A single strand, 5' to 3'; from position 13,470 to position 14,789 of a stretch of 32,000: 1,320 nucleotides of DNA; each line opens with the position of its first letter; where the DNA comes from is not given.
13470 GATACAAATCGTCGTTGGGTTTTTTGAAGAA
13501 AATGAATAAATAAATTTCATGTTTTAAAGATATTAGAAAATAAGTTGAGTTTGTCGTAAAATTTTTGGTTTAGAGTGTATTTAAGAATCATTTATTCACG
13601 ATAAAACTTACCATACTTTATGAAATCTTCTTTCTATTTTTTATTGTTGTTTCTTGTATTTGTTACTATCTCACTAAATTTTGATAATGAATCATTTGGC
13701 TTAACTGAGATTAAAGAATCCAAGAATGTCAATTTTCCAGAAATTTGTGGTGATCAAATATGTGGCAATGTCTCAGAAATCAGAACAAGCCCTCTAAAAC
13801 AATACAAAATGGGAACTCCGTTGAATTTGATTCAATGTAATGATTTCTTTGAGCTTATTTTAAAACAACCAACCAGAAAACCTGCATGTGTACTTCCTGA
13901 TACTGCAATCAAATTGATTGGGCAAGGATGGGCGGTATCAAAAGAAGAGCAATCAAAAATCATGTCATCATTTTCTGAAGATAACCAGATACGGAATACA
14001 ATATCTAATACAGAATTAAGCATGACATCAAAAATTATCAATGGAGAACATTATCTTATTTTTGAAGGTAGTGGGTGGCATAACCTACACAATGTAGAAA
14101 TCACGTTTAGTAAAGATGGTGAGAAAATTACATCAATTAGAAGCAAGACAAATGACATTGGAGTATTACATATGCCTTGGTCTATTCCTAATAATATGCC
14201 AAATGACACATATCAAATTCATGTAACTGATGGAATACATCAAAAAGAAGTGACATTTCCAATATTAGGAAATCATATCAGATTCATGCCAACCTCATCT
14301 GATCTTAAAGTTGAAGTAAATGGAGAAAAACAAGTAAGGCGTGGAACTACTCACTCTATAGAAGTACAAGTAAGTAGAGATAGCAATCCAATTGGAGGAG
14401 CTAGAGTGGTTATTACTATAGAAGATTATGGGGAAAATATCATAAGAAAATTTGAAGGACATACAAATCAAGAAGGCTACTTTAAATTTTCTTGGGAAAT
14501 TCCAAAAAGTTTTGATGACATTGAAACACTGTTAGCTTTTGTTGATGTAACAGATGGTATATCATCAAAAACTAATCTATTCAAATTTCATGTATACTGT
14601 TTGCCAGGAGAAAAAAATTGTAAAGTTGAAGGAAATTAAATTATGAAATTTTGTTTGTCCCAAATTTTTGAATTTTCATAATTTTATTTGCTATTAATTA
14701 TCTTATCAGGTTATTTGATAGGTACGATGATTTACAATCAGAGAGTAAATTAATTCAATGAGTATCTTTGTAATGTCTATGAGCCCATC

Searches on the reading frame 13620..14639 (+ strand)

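Call 75: search_protein_families(library=pfam, proteins=[window:13620-14639:+], max_evalue=0.0001)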
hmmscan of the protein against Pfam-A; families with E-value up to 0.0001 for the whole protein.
window:13620-14639:+ (339 aa): 1 family
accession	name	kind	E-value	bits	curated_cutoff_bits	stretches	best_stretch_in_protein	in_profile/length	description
PF01835.25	MG2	-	7.8e-06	26.6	32.8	0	251-297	24-70/96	MG2 domain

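Call 77: search_protein_families(library=padloc, proteins=[window:13620-14639:+], max_evalue=0.01)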
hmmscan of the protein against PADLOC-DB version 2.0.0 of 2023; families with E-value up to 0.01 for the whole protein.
window:13620-14639:+ (339 aa): 0 families
